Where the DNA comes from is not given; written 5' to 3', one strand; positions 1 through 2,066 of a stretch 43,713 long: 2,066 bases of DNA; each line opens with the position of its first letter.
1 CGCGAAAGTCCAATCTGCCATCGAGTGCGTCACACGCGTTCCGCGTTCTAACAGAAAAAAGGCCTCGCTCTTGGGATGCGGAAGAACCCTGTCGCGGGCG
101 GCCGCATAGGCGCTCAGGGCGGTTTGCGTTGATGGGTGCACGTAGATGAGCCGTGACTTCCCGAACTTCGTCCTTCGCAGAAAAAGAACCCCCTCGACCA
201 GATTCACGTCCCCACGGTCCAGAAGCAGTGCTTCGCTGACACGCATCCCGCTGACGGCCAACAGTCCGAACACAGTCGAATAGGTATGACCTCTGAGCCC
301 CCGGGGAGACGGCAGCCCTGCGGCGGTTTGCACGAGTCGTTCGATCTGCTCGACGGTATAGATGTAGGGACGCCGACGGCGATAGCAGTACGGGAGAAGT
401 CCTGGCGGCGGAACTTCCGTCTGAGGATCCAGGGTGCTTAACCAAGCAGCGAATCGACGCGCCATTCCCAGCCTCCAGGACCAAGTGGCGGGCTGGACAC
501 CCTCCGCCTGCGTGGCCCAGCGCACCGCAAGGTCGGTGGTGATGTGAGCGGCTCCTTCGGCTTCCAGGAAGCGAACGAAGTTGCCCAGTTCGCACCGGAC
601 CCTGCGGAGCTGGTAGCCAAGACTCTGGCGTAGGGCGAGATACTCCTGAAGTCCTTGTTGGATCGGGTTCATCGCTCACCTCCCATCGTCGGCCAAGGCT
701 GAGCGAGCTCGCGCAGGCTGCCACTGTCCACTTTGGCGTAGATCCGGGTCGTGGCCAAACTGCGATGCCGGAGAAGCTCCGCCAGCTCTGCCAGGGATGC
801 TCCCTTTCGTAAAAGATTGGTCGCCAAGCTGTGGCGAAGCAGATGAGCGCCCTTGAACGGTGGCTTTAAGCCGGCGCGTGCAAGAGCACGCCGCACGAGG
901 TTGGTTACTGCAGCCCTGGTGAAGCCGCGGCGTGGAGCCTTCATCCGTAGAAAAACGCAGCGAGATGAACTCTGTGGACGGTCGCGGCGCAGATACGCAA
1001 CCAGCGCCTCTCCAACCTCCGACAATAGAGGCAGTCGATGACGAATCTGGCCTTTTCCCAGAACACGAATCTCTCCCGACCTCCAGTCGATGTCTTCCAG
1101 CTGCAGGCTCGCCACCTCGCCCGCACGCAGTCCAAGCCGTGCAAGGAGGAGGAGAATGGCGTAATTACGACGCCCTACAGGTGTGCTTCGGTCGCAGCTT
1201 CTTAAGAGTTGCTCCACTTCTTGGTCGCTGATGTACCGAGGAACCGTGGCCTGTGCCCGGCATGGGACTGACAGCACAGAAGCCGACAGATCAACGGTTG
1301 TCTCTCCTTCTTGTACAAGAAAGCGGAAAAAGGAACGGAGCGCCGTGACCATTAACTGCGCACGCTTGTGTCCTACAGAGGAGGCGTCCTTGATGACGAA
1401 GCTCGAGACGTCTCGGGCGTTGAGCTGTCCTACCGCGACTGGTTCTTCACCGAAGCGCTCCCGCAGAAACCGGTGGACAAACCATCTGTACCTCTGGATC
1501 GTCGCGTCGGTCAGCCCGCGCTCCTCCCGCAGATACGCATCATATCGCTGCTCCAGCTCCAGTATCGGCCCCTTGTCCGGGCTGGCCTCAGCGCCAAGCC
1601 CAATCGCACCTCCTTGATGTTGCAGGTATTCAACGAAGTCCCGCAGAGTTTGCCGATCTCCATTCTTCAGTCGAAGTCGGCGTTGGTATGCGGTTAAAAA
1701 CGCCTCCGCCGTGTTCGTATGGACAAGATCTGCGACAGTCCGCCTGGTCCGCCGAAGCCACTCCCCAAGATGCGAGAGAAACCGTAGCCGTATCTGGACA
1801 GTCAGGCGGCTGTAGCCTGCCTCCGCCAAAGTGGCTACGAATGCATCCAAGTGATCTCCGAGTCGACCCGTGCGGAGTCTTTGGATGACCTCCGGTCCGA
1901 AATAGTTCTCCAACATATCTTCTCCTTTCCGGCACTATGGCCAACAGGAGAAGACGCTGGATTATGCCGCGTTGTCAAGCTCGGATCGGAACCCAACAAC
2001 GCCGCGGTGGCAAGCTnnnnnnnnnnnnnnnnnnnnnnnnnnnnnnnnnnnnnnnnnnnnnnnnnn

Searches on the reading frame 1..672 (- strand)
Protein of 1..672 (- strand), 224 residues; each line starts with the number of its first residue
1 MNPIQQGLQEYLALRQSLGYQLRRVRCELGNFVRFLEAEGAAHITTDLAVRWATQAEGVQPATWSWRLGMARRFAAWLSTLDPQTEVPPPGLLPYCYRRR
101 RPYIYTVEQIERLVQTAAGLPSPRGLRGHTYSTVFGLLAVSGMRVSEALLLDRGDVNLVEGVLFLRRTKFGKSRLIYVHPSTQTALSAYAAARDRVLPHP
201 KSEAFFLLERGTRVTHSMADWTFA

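Call 100: search_protein_families(library=pfam, proteins=[window:1-672:-], max_evalue=0.01)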
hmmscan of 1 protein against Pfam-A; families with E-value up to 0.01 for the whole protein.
window:1-672:- (224 aa): 1 family
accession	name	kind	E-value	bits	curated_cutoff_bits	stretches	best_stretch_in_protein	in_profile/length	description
PF00589.27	Phage_integrase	-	3.2e-09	37.2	27.1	1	106-219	4-110/172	Phage integrase family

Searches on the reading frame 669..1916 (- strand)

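Call 9: search_protein_families(library=pfam, proteins=[window:669-1916:-], max_evalue=0.01)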
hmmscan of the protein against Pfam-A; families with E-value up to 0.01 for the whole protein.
window:669-1916:- (415 aa): 3 families
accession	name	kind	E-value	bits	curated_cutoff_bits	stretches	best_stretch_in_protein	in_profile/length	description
PF00589.27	Phage_integrase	-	2e-31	109.5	27.1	1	228-397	2-169/172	Phage integrase family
PF02899.23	Phage_int_SAM_1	-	7.9e-10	39.3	22.3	1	123-204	2-83/83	Phage integrase, N-terminal SAM-like domain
PF13495.12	Phage_int_SAM_4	-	0.00029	21.6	27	0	127-202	7-80/85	Phage integrase, N-terminal SAM-like domain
